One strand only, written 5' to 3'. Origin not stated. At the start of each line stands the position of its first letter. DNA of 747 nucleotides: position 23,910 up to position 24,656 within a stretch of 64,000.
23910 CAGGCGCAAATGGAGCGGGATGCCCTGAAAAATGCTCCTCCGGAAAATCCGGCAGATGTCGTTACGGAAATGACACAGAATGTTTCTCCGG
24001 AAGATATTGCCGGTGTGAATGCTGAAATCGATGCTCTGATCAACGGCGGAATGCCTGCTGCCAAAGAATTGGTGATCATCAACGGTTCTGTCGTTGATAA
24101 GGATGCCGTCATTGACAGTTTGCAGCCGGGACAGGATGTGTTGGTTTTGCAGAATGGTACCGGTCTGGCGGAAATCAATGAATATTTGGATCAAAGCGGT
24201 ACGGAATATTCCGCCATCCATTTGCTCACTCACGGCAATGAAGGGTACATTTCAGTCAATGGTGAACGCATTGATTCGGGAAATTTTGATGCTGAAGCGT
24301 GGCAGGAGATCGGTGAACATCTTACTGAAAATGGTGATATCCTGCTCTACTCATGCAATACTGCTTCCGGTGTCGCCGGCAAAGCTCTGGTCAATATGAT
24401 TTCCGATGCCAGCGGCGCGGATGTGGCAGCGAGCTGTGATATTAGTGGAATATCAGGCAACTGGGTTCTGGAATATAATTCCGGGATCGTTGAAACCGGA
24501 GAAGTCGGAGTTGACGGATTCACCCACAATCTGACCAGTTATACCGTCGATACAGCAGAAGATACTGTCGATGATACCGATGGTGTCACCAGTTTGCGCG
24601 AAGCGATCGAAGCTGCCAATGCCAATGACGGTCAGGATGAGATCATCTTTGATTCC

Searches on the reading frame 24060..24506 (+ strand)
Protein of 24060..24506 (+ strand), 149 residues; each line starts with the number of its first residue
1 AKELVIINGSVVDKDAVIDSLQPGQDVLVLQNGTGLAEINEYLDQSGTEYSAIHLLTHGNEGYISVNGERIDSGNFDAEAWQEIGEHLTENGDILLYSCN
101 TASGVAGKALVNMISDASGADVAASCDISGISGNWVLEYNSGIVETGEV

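Call 76: search_solved_structures(query=A6, max_evalue=10, show_alignments=2)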
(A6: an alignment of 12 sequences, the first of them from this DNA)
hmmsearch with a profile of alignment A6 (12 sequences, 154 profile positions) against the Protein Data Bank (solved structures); distinct sequences matched with E-value up to 10: 7.
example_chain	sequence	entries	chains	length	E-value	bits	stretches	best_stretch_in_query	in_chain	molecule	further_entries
6z2i_A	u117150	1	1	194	1.5e-07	34.8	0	71-99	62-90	de novo designed TIM barrel DeNovoTIM6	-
6yqx_A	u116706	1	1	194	3.2e-07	33.7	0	71-99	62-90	de novo designed TIM barrel DeNovoTIM13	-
7p12_A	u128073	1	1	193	5.1e-07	33.1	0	71-99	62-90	DeNovoTIM13-SB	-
7osv_A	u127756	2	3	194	1e-06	32.1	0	71-99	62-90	DeNovoTIM6-SB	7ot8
6wvs_A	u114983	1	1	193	3.9e-05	26.9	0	71-100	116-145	DeNovoTIM15 hyperstable de novo TIM barrel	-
9qpe_G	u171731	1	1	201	0.0037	20.5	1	46-116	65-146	DUF4347 domain-containing protein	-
7oya_v2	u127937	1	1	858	1.3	12.2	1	36-75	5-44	Eukaryotic translation elongation factor 2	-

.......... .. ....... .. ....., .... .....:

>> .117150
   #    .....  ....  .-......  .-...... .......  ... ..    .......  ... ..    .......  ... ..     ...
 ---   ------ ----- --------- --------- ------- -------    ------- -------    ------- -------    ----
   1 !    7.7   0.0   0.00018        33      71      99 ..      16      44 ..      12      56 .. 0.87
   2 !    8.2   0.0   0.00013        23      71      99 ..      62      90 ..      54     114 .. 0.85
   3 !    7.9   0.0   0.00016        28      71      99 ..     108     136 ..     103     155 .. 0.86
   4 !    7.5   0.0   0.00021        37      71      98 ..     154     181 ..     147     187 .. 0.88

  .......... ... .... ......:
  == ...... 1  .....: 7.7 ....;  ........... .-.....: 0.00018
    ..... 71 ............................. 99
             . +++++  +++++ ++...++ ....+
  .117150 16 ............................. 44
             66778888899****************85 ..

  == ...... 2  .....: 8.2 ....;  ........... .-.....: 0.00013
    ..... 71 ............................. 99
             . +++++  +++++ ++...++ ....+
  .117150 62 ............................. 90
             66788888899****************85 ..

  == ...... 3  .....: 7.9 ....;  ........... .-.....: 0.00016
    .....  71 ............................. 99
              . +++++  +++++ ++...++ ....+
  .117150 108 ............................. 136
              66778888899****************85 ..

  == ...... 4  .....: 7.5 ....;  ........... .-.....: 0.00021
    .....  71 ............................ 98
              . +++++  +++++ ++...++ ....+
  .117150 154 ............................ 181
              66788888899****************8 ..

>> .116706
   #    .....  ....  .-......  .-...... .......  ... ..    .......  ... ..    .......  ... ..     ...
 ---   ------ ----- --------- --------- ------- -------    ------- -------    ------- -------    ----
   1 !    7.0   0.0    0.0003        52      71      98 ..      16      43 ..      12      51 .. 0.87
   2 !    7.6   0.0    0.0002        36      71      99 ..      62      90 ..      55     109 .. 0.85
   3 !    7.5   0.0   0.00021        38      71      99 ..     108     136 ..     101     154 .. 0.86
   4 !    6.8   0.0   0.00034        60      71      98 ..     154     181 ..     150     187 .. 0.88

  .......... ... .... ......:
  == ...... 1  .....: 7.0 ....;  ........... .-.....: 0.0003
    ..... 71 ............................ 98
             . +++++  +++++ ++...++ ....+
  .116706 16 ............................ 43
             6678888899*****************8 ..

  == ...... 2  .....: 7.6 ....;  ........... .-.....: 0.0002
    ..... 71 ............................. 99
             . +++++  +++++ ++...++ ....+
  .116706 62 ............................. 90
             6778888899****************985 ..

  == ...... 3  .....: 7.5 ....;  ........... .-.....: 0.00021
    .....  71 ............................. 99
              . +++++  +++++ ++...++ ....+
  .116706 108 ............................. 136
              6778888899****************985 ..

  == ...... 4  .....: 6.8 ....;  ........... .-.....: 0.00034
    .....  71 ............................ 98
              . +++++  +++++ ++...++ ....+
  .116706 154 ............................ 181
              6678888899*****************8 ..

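Call 87: find_homologous_proteins(query=A6, max_evalue=0.00001)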
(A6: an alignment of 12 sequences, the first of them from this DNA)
Query A6 (12 sequences) (149 aa, profile of the alignment): 776 proteins with E <= 0.00001 among 8000 candidates; the best 120 are listed.
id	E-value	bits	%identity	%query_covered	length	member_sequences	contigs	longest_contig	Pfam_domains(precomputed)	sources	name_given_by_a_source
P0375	2.2e-58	215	33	97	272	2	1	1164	PF14252.12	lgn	-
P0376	7.1e-56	206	32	96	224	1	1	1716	PF14252.12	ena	-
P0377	2.3e-55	205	34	95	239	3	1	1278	PF14252.12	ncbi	ncbi:MAG: DUF4347 domain-containing protein, partial [Cyanobacteria bacterium P01_D01_bin.116]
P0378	2.9e-55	204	41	98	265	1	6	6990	PF14252.12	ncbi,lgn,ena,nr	ncbi:MAG: protein of unknown function (DUF4347) [Candidatus Kentron sp. G]|nr:MAG: protein of unknow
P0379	3.5e-55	204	32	96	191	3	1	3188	PF14252.12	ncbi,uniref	ncbi:MAG: DUF4347 domain-containing protein, partial [Microcoleus sp.]|uniref:DUF4347 domain-contain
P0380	4.6e-55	204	36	98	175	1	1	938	PF14252.12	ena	-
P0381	6.7e-55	203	38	97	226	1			PF14252.12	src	-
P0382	1.2e-54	202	32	98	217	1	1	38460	PF14252.12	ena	-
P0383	1.2e-54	202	35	97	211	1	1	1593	PF14252.12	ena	-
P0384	1.5e-54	202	38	96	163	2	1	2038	PF14252.12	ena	-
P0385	1.7e-54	202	39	97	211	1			PF14252.12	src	-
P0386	2.0e-54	202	36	99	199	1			PF14252.12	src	-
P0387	2.1e-54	202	36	99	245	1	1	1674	PF14252.12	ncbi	-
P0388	2.2e-54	202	32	98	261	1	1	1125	PF01839.30,PF14252.12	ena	-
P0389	5.7e-54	200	35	96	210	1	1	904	PF14252.12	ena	-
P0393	1.8e-53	199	30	95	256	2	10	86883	PF14312.13,PF14252.12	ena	-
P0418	2.5e-51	192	36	97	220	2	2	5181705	PF14252.12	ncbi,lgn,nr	ncbi:MAG: DUF4347 domain-containing protein [Planktothrix sp. GU0601_MAG3]|nr:MAG: DUF4347 domain-co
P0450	3.4e-50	188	35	97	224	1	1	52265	PF14252.12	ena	-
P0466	9.3e-50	187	38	97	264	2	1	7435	PF14252.12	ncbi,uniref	ncbi:DUF4347 domain-containing protein, partial [Desulfosarcina sp.]|uniref:DUF4347 domain-containin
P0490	4.2e-49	184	34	100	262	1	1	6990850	PF14252.12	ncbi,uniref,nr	ncbi:DUF4347 domain-containing protein [Leptolyngbya sp. 7M]|uniref:DUF4347 domain-containing protei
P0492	5.2e-49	184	36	99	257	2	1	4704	PF14252.12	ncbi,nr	ncbi:MAG: DUF4347 domain-containing protein, partial [Planctomycetes bacterium]|nr:DUF4347 domain-co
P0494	5.7e-49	184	35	100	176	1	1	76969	PF14252.12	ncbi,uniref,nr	ncbi:DUF4347 domain-containing protein [Prosthecochloris vibrioformis]|uniref:DUF4347 domain-contain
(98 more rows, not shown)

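Call 88: find_encoding_contigs(protein=P0490, flank=10000, max_places=1)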
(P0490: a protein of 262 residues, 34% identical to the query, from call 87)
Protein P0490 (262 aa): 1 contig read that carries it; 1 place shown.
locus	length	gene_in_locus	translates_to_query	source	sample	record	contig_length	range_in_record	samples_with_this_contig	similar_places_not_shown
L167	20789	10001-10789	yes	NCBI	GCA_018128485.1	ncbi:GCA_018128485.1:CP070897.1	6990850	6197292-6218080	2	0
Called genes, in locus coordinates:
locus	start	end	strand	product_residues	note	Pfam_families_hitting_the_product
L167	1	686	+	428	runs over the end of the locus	-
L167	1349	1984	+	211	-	PF03411:Peptidase_M74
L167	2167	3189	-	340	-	-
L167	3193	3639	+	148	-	-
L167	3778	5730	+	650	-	PF19583:ODP, PF03924:CHASE, PF00512:HisKA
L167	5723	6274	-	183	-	PF11103:DUF2887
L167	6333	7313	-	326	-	-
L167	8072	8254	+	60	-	-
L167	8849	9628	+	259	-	PF00501:AMP-binding (weak), PF03321:GH3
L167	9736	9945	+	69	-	-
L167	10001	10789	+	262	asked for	PF14252:DUF4347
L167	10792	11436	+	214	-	PF01734:Patatin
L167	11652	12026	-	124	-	PF23381:Beta-prop_IFT122_1st, PF24807:WD40_CDC20-Fz (faint), PF24814:WD40_Prp19 (weak), PF00400:WD40 (faint), PF25174:Beta-prop_THOC3, PF25173:Beta-prop_WDR3_1st, PF25175:Beta-prop_WDR5, PF23414:Beta-prop_EML_2 (weak), +2 more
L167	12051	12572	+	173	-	-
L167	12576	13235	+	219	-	-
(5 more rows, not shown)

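Call 89: find_encoding_contigs(protein=P0494, flank=10000, max_places=1)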
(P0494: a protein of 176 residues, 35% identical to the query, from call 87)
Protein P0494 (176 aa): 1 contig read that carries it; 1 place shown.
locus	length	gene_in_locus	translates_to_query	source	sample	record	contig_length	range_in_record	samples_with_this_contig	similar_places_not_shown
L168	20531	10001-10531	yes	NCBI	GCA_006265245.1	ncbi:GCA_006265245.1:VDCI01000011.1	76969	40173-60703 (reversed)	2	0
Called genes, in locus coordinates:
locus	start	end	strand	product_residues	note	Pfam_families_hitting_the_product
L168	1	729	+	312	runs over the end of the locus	PF08843:AbiEii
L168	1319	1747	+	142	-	PF19570:DUF6088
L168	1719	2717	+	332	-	PF08843:AbiEii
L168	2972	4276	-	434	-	PF13657:Couple_hipA, PF07804:HipA_C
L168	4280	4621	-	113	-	PF13560:HTH_31, PF01381:HTH_3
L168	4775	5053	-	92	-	-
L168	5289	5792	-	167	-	PF13749:HATPase_c_4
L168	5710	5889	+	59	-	PF09509:Hypoth_Ymh (weak)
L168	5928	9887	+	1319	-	PF14252:DUF4347, PF00353:HemolysinCabind, PF13205:Big_5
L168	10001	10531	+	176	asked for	PF14252:DUF4347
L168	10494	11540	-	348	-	PF13384:HTH_23 (weak), PF13518:HTH_28 (faint), PF13592:HTH_33, PF13358:DDE_3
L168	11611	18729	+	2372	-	PF00353:HemolysinCabind, PF01839:FG-GAP (faint), PF00353:HemolysinCabind, PF16709:SCAB-Ig (faint), PF13517:FG-GAP_3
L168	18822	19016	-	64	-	-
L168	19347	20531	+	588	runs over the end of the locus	PF08479:POTRA_2, PF03865:ShlB, PF01103:Omp85 (faint)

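Call 90: find_encoding_contigs(protein=P0418, flank=10000, max_places=1)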
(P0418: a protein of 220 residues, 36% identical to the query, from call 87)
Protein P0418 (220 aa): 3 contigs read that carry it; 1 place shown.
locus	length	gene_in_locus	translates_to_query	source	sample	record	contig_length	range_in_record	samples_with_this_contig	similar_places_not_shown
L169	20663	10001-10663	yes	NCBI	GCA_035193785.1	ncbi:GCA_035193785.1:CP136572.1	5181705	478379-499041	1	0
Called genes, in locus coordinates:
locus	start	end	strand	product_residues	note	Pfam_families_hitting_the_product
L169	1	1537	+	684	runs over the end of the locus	PF13517:FG-GAP_3 (weak), PF01839:FG-GAP (weak), PF13517:FG-GAP_3, PF01839:FG-GAP (weak), PF13517:FG-GAP_3, PF13517:FG-GAP_3, PF19078:Big_12, PF00353:HemolysinCabind, +5 more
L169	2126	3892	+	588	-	PF14252:DUF4347, PF13517:FG-GAP_3 (weak), PF01839:FG-GAP (weak), PF13517:FG-GAP_3 (weak), PF01839:FG-GAP (weak), PF13517:FG-GAP_3, PF13517:FG-GAP_3, PF13517:FG-GAP_3, +7 more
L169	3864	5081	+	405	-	PF19078:Big_12, PF00353:HemolysinCabind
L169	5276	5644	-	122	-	PF14261:DUF4351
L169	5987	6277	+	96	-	PF14252:DUF4347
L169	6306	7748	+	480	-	PF14252:DUF4347, PF01839:FG-GAP, PF13517:FG-GAP_3, PF01839:FG-GAP, PF13517:FG-GAP_3, PF01839:FG-GAP, PF13517:FG-GAP_3, PF01839:FG-GAP, +7 more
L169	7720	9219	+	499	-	PF19078:Big_12, PF00353:HemolysinCabind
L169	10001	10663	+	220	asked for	PF14252:DUF4347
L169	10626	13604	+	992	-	PF17963:Big_9 (faint), PF17892:Cadherin_5 (faint)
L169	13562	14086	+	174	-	-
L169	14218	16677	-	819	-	PF13844:Glyco_transf_41, PF16261:DUF4915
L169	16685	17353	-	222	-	-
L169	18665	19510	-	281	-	PF01678:DAP_epimerase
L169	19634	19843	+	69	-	PF21979:Hfq_1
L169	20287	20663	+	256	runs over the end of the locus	-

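Call 93: find_encoding_contigs(protein=P0378, flank=10000, max_places=3)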
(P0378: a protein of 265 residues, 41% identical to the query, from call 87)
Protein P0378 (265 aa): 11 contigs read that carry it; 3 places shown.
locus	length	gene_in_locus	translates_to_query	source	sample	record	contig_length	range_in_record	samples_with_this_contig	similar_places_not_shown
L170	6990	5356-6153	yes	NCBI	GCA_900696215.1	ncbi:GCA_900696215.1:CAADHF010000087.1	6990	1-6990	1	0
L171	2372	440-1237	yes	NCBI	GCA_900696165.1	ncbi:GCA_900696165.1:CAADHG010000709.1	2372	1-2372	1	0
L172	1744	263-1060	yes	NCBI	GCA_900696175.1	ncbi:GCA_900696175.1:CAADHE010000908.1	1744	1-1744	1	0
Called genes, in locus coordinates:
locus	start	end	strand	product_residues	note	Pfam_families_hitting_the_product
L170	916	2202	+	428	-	PF03060:NMO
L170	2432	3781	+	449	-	PF00005:ABC_tran (faint), PF00350:Dynamin_N (faint), PF01926:MMR_HSR1, PF02421:FeoB_N, PF03193:RsgA_GTPase (faint), PF00009:GTP_EFTU, PF01926:MMR_HSR1, PF02421:FeoB_N, +1 more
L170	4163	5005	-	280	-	PF01149:Fapy_DNA_glyco, PF06831:H2TH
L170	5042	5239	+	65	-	-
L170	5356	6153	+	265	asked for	PF14252:DUF4347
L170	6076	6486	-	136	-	-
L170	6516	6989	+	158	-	PF13808:DDE_Tnp_1_assoc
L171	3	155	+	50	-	?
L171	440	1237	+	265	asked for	PF14252:DUF4347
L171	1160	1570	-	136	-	-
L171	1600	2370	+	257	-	PF13808:DDE_Tnp_1_assoc, PF01609:DDE_Tnp_1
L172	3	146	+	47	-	?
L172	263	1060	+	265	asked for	PF14252:DUF4347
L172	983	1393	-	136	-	-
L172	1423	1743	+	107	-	PF13808:DDE_Tnp_1_assoc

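Call 94: find_encoding_contigs(protein=P0466, flank=10000, max_places=2)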
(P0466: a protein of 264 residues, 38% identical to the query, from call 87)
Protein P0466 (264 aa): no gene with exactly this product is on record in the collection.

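Call 95: find_encoding_contigs(protein=P0492, flank=10000, max_places=2)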
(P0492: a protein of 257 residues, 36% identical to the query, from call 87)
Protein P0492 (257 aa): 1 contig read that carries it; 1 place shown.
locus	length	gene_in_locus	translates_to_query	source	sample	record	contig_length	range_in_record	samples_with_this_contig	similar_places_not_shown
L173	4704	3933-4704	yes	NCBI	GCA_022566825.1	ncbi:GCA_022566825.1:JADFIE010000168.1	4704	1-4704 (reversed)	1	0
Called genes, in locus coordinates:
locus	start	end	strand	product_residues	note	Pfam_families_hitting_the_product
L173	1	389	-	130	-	?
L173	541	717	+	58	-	-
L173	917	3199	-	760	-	PF00989:PAS (weak), PF08448:PAS_4, PF13426:PAS_9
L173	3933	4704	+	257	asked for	PF14252:DUF4347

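Call 96: find_encoding_contigs(protein=P0393, flank=10000, max_places=1)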
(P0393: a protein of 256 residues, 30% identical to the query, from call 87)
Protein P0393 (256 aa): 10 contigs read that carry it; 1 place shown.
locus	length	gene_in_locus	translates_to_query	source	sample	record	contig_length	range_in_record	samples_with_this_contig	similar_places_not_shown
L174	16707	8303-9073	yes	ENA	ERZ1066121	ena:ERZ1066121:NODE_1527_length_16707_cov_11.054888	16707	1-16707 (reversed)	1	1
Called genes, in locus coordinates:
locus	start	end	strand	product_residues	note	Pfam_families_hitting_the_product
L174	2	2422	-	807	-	?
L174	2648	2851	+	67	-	-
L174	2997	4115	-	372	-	PF00493:MCM (faint), PF07728:AAA_5 (faint), PF13401:AAA_22 (weak), PF01078:Mg_chelatase (weak), PF17863:AAA_lid_2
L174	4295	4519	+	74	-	-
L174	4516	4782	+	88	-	PF06769:YoeB_toxin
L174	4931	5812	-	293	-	PF09992:NAGPA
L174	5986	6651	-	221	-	PF02482:Ribosomal_S30AE, PF16321:Ribosom_S30AE_C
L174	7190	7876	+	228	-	PF21948:LplA-B_cat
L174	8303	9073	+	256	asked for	PF14252:DUF4347, PF14312:FG-GAP_2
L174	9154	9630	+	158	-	PF03160:Calx-beta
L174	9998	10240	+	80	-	-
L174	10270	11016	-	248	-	PF00005:ABC_tran, PF02463:SMC_N (weak), PF13304:AAA_21 (weak)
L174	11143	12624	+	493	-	PF00497:SBP_bac_3, PF10613:Lig_chan-Glu_bd, PF00528:BPD_transp_1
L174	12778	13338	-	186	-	PF02463:SMC_N, PF13175:AAA_15, PF13476:AAA_23, PF13514:AAA_27, PF13555:AAA_29 (weak), PF00005:ABC_tran (weak), PF13304:AAA_21 (faint)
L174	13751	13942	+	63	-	-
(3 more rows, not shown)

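Call 97: find_encoding_contigs(protein=P0450, flank=10000, max_places=1)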
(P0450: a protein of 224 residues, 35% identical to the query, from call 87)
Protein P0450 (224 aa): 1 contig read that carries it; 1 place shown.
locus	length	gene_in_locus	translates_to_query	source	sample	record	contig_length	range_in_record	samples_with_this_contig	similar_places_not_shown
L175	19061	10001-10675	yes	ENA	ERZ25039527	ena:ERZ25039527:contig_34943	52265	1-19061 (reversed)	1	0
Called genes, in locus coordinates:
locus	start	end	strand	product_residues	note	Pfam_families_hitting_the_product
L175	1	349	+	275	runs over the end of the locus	PF14252:DUF4347, PF00353:HemolysinCabind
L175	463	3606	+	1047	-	PF00353:HemolysinCabind, PF01839:FG-GAP (faint), PF07483:W_rich_C (faint), PF12256:TcdB_toxin_midN (faint), PF13517:FG-GAP_3 (weak)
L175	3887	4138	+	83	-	-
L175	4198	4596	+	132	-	PF14252:DUF4347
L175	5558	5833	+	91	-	-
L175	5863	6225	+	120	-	-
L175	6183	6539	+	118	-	-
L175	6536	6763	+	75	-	-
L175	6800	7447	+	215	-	-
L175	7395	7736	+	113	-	-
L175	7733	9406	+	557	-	PF07483:W_rich_C (faint), PF12256:TcdB_toxin_midN (faint), PF01839:FG-GAP (faint), PF13517:FG-GAP_3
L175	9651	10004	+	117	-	-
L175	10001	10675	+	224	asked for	PF14252:DUF4347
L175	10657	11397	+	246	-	PF00353:HemolysinCabind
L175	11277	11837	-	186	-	-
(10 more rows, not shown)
